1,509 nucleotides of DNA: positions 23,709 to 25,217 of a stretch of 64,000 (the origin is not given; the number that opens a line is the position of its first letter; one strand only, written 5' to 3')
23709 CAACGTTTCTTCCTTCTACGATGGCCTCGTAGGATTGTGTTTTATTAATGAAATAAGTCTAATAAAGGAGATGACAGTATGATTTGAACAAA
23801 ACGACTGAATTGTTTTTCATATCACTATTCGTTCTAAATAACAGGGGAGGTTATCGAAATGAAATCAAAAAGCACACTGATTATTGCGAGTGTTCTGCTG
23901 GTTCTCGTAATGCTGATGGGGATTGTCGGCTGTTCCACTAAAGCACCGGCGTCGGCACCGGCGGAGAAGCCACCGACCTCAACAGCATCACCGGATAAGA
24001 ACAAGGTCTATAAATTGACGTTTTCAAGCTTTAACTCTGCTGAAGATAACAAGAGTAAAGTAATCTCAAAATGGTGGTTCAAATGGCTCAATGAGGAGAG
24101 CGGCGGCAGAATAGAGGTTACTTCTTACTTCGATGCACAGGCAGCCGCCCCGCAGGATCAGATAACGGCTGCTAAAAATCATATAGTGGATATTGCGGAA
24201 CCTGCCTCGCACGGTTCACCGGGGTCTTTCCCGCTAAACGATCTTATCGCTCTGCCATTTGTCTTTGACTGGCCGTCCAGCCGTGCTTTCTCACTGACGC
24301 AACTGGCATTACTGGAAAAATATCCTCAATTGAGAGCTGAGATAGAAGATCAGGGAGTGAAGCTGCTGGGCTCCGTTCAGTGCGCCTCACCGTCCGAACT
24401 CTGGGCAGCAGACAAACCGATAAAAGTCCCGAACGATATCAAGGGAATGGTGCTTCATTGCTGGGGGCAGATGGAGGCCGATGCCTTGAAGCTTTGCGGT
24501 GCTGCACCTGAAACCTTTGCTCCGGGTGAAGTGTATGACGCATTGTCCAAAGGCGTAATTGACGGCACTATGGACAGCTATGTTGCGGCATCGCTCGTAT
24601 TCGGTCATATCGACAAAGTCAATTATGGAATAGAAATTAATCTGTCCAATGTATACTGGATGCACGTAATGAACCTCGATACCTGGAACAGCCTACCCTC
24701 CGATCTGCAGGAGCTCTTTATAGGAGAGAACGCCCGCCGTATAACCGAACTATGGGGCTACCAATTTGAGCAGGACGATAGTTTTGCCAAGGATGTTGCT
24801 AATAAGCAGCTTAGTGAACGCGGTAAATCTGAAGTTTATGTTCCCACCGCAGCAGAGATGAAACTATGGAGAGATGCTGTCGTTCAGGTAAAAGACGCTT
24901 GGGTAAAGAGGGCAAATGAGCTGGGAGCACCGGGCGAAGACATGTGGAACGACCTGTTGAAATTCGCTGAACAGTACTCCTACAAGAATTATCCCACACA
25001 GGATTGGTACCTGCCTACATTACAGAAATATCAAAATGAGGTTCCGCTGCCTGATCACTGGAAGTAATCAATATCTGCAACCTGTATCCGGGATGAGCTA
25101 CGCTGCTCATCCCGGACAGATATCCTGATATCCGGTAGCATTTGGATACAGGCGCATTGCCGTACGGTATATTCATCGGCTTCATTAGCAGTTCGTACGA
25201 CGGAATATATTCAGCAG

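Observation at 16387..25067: Two-component-regulated cassette: NarL-type TCS, atypical GRE, activase and TRAP transporter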

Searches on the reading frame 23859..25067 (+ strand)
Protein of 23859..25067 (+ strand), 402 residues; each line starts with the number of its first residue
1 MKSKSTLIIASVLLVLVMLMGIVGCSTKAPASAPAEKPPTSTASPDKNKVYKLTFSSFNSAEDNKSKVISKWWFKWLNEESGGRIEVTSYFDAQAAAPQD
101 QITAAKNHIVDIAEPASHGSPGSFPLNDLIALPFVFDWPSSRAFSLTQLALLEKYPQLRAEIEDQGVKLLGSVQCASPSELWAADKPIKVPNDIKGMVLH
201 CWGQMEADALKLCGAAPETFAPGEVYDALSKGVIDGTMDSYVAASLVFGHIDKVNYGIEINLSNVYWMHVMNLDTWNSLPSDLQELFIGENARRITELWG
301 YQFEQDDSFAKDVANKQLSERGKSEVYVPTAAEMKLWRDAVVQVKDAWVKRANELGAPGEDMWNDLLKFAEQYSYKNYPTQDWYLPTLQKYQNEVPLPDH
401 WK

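Call 3: search_protein_families(library=pfam, proteins=[window:23859-25067:+])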
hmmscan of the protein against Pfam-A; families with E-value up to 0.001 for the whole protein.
window:23859-25067:+ (402 aa): 1 family
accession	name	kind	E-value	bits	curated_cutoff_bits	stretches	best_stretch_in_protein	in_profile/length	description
PF03480.18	DctP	-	1.3e-31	110.5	23.4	1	55-346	1-280/286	Bacterial extracellular solute-binding protein, family 7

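Call 4: search_protein_families(library=ncbifam, proteins=[window:23859-25067:+])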
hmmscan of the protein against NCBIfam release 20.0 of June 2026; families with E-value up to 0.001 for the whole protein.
window:23859-25067:+ (402 aa): 2 families
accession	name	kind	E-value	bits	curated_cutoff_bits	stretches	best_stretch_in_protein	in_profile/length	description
NF037995.1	TRAP_S1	subfamily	6e-20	71.7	50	1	73-337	19-271/271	TRAP transporter substrate-binding protein DctP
TIGR00787.1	dctP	subfamily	3e-16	59.6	175.05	1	62-286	8-226/257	DctP family TRAP transporter solute-binding subunit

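Call 32: search_solved_structures(query=window:23859-25064:+, max_evalue=0.01, show_alignments=2)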
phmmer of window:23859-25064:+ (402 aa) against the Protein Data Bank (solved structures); distinct sequences matched with E-value up to 0.01: 70 (the best 60 are shown).
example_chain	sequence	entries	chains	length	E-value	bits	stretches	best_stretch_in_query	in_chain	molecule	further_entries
7nr2_AAA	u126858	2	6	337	2.7e-25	92.4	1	52-374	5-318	TRAP dicarboxylate transporter, DctP subunit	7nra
5im2_A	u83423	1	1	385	1.2e-18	70.5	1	50-363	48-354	Twin-arginine translocation pathway signal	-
4p56_A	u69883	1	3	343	2.2e-18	69.7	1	73-359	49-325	Putative extracellular solute-binding protein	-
4n6d_A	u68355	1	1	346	1.3e-16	63.8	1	54-373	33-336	TRAP dicarboxylate transporter-DctP subunit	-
7nrr_AAA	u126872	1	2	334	1.8e-15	60.1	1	73-374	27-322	TRAP dicarboxylate transporter-DctP subunit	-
7nsw_AAA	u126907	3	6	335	1.8e-15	60.1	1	73-374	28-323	TRAP dicarboxylate transporter-DctP subunit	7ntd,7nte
7nqg_AAA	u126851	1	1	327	2.9e-15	59.4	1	70-373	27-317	TrapT family, dctP subunit, C4-dicarboxylate periplasmic binding protein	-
5i5p_A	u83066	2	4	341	1.2e-13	54.1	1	53-360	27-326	TRAP TRANSPORTER SOLUTE BINDING PROTEIN | TRAP solute Binding Protein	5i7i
5iga_A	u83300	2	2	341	5.3e-12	48.7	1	53-360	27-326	TRAP TRANSPORTER SOLUTE BINDING PROTEIN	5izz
4nap_A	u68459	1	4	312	5.9e-12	48.5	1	72-362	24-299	Extracellular solute-binding protein, family 7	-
4pgn_A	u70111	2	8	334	6.7e-12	48.3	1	71-362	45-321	Extracellular solute-binding protein, family 7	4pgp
4ngu_A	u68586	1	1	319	5.9e-10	41.9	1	51-339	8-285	TRAP dicarboxylate transporter, DctP subunit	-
2pfz_A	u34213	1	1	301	6.4e-10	41.8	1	75-359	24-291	Putative exported protein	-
4p1l_A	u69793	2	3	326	1.4e-09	40.6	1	74-256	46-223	TRAP dicarboxylate transporter, DctP subunit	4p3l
9dtl_A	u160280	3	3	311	2.7e-09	39.7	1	71-357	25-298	C4-dicarboxylate-binding periplasmic protein | C4-dicarboxylate-binding protein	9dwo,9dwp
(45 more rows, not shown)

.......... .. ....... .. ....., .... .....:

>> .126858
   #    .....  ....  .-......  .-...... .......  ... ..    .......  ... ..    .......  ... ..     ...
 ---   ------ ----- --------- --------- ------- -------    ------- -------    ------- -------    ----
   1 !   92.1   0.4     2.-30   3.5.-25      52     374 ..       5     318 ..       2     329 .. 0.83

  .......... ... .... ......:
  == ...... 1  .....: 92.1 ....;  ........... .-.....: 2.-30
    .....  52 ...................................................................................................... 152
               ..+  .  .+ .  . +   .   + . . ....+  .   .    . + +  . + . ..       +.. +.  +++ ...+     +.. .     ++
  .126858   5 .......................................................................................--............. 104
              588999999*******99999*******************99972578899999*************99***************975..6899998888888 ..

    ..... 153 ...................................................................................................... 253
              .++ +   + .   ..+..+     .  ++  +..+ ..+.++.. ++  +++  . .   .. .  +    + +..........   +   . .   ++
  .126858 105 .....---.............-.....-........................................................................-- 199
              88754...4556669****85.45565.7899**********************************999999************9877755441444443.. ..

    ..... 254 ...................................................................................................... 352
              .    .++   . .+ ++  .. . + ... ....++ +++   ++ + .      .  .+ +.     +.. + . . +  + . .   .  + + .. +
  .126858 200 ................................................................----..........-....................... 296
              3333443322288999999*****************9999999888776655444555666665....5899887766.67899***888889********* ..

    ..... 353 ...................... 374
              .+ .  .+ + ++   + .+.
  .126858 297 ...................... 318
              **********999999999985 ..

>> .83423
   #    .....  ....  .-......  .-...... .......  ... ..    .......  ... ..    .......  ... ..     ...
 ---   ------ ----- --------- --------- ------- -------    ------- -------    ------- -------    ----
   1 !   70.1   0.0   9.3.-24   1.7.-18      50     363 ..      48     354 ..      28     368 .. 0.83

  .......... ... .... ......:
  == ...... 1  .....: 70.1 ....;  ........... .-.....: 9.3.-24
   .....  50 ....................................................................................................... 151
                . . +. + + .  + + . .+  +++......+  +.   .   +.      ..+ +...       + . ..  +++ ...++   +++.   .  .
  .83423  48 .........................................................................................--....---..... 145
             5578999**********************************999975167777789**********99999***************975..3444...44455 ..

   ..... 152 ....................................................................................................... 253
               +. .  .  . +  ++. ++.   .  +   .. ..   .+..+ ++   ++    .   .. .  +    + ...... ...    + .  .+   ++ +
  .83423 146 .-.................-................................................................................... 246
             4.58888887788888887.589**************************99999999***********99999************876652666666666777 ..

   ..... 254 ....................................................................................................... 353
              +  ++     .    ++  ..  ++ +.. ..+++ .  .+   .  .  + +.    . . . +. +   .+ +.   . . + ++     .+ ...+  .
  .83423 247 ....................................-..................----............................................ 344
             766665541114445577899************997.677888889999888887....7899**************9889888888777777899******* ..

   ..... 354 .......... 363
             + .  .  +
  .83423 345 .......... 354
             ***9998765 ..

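Call 33: find_homologous_proteins(query=window:23859-25064:+)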
Query window:23859-25064:+ (402 aa): 136 proteins with E <= 0.001 among 8000 candidates; the best 120 are listed.
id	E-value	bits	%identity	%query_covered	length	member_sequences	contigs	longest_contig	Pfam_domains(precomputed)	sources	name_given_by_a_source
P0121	2.2e-273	924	100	100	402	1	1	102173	PF03480.19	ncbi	-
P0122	6.2e-68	248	38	83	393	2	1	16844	PF03480.19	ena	-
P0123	5.0e-66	241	37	92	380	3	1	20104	PF03480.19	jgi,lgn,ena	-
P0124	5.9e-62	228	36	83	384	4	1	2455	PF03480.19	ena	-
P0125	5.8e-61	225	38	84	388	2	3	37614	PF03480.19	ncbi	ncbi:MAG: TRAP transporter substrate-binding protein [Moorellaceae bacterium]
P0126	5.1e-57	212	33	92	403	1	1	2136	PF03480.19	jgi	-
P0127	5.9e-57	212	36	95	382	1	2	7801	PF03480.19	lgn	-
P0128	2.6e-34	137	28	93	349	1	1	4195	PF03480.19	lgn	-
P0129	5.2e-34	136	28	90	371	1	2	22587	PF03480.19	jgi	jgi:TRAP-type C4-dicarboxylate transport system substrate-binding protein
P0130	1.6e-30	125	29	81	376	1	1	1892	PF03480.19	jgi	jgi:TRAP-type C4-dicarboxylate transport system substrate-binding protein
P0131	1.6e-30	125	28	80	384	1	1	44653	PF03480.19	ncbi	-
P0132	2.9e-30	124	29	88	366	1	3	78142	PF03480.19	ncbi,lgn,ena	-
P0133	1.7e-29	121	29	83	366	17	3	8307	PF03480.19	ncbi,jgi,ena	-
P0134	3.0e-28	117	29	83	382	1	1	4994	PF27998.1,PF03480.19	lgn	-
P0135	5.5e-28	116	29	83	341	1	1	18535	PF03480.19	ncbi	-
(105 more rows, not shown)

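Call 34: find_encoding_contigs(protein=P0121, flank=10000, max_places=3)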
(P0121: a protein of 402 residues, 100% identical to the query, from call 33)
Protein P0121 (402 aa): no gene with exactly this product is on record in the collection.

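Call 35: find_encoding_contigs(protein=P0122, flank=10000, max_places=2)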
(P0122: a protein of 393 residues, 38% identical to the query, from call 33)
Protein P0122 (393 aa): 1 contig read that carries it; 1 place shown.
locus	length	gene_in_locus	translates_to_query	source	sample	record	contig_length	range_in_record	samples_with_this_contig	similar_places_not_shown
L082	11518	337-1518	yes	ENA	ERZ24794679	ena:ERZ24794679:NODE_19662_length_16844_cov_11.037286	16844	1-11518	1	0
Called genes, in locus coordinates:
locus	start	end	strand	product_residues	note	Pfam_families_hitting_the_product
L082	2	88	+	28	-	?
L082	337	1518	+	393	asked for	PF03480:DctP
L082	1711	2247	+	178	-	PF04290:DctQ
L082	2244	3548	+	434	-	PF06808:DctM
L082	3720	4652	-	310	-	PF05853:BKACE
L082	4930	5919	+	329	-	PF02737:3HCDH_N, PF00725:3HCDH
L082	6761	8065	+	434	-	PF04015:DUF362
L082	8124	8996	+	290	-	PF00378:ECH_1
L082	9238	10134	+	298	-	PF00378:ECH_1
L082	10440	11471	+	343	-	PF04909:Amidohydro_2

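Call 36: find_encoding_contigs(protein=P0123, flank=10000, max_places=2)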
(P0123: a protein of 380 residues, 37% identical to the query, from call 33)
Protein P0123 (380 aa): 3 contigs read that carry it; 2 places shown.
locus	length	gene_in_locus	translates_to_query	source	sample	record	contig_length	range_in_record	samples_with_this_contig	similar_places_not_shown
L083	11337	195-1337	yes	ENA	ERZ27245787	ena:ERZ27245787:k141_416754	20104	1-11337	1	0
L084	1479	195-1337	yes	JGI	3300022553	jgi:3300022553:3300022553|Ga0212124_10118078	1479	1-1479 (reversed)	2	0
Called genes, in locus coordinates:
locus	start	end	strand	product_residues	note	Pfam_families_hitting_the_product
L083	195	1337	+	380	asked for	PF03480:DctP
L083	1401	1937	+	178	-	PF04290:DctQ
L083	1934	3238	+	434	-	PF06808:DctM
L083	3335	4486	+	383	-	PF06050:HGD-D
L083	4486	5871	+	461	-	PF06050:HGD-D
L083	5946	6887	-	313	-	PF13484:Fer4_16 (weak)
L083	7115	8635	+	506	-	PF02771:Acyl-CoA_dh_N, PF02770:Acyl-CoA_dh_M, PF00441:Acyl-CoA_dh_1, PF08028:Acyl-CoA_dh_2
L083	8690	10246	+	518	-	PF01039:Carboxyl_trans, PF03255:ACCA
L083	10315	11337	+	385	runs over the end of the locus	PF02771:Acyl-CoA_dh_N, PF02770:Acyl-CoA_dh_M, PF00441:Acyl-CoA_dh_1, PF08028:Acyl-CoA_dh_2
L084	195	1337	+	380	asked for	PF03480:DctP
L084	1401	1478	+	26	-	?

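Call 38: find_encoding_contigs(protein=P0241, flank=10000, max_places=3)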
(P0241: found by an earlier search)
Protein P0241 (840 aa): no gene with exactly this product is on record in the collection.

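Call 49: predict_structure(alignment_id=A2)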
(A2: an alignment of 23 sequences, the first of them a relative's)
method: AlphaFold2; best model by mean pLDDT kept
length: 402 residues; sequences in the alignment: 23
mean_pLDDT: 89.8   pTM: 0.83
mean pLDDT of the five models: 89.8, 88.1, 87.0, 86.9, 83.8
residues with pLDDT >= 90: 282; 70-90: 86; 50-70: 31; < 50: 3
segments of 3 or more residues with pLDDT < 50: none
pLDDT, mean of each block of 10 residues (from residue 1): 65 77 55 62 79 95 91 96 98 93 97 88 90 81 93 96 96 89 97 98 92 96 92 96 87 95 91 98 96 92 90 95 95 96 96 98 96 83 85 89 79
secondary structure, 60 per line:
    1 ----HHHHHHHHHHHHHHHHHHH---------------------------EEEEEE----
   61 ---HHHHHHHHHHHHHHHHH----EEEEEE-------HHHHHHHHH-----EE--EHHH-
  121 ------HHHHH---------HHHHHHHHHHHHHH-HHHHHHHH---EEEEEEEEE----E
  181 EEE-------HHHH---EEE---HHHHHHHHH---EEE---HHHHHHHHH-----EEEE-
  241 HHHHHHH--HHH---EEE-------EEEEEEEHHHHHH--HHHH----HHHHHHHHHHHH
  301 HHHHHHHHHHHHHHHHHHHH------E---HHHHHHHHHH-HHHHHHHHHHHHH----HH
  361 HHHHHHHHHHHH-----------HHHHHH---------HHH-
elements in order: H5-23 E51-56 H64-80 E85-90 H98-106 H127-131 H141-154 H156-163 E167-175 E180-183 H191-194 E198-200 H204-212 E216-218 H222-230 E236-239 H241-247 E256-258 E266-272 H273-278 H281-284 H289-320 H331-340 H342-354 H359-372 H384-389

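Call 54: fold_search(model_id=the predicted structure, library=pdb)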
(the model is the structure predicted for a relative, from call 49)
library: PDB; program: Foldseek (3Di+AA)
matches with E <= 10: 786; with E <= 0.001: 449
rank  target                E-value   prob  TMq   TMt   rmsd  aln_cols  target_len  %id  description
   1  7nr2_BBB              8.2e-24  1.00  0.72  0.88   2.8       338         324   26  The structure of the SBP TarP_Sse in complex with coumarate (released 2021-10-06)
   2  7nra_BBB              9.5e-24  1.00  0.72  0.87   2.6       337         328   26  The structure of the SBP TarP_Sse in complex with cinnamate (released 2021-10-06)
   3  7nr2_AAA              1.8e-23  1.00  0.70  0.86   3.0       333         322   25  The structure of the SBP TarP_Sse in complex with coumarate (released 2021-10-06)
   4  7nr2_EEE              3.8e-23  1.00  0.71  0.88   2.7       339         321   26  The structure of the SBP TarP_Sse in complex with coumarate (released 2021-10-06)
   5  7nra_AAA              6.1e-23  1.00  0.71  0.86   3.0       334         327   26  The structure of the SBP TarP_Sse in complex with cinnamate (released 2021-10-06)
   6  4p56_A                8.8e-23  1.00  0.72  0.90   2.5       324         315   23  CRYSTAL STRUCTURE OF A TRAP PERIPLASMIC SOLUTE BINDING PROTEIN FROM BORDETELLA BRONCHISEPTICA, TARGET EFI-510038 (BB24 (released 2014-05-07)
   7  4p56_B                2.9e-22  1.00  0.71  0.89   2.5       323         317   23  CRYSTAL STRUCTURE OF A TRAP PERIPLASMIC SOLUTE BINDING PROTEIN FROM BORDETELLA BRONCHISEPTICA, TARGET EFI-510038 (BB24 (released 2014-05-07)
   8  5im2                  4.6e-22  1.00  0.72  0.89   2.5       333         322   22  Crystal structure of a TRAP solute binding protein from Rhodoferax ferrireducens T118 (Rfer_2570, TARGET EFI-510210) in  (released 2016-03-23)
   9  4p56_C                5.9e-22  1.00  0.72  0.90   2.6       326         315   24  CRYSTAL STRUCTURE OF A TRAP PERIPLASMIC SOLUTE BINDING PROTEIN FROM BORDETELLA BRONCHISEPTICA, TARGET EFI-510038 (BB24 (released 2014-05-07)
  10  4n6d                  8.9e-22  1.00  0.70  0.86   4.3       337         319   21  Crystal structure of a TRAP periplasmic solute binding protein from Desulfovibrio salexigens DSM2638 (Desal_3247), Targe (released 2013-10-30)
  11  7nte_A                1.1e-21  1.00  0.71  0.86   2.8       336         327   24  The structure of an open conformation of the SBP TarP_Csal (released 2021-10-06)
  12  7ntd_BBB              1.2e-21  1.00  0.67  0.83   3.7       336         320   24  The structure of the SBP TarP_Csal in complex with ferulate (released 2021-10-06)
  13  7nsw_AAA              2.0e-21  1.00  0.68  0.83   3.3       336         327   24  The structure of the SBP TarP_Csal in complex with coumarate (released 2021-10-06)
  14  7nrr_BBB              4.4e-21  1.00  0.68  0.83   3.3       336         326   24  The structure of the SBP TarP_Csal in complex with caffeate (released 2021-10-06)
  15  7ntd_AAA              5.4e-21  1.00  0.68  0.84   3.1       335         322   24  The structure of the SBP TarP_Csal in complex with ferulate (released 2021-10-06)
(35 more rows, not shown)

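Call 61: find_related_loci(query=A4, collection=metagenome_contigs, flank=10000)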
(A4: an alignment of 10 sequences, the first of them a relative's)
Query A4 (402 aa) in metagenome_contigs; peptide patterns used: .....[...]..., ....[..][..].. (x = any residue, [..] = any of these).
600 stretches matched a pattern (row limit reached: there are more); 247 encode a relative of the query (tblastn E <= 1e-3); the best 80 are kept; 80 distinct loci.
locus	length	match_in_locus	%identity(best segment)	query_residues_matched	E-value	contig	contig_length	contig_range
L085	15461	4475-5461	38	49-381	2e-62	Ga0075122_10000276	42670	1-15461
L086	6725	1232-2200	39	49-374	3e-62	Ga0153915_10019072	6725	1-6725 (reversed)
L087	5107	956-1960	34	39-381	6e-61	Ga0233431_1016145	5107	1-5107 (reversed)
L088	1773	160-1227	31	9-365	2e-55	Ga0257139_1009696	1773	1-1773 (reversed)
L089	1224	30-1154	33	7-394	6e-55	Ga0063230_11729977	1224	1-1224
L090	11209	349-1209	30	77-374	9e-32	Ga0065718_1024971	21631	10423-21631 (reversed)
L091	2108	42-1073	27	16-376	3e-32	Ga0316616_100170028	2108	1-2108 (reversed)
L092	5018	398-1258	30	77-374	8e-32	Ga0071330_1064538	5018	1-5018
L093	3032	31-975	30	49-373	7e-31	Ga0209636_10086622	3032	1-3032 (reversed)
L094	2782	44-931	28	73-376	3e-30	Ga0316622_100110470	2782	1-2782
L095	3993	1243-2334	27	1-372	2e-28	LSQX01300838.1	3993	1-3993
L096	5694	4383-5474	26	9-377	8e-28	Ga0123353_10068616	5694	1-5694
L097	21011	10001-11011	27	24-374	7e-27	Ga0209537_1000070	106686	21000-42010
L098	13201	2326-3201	29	73-374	1e-26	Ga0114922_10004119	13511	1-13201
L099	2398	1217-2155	29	44-368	9e-27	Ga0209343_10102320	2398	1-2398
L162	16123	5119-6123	25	38-388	4e-16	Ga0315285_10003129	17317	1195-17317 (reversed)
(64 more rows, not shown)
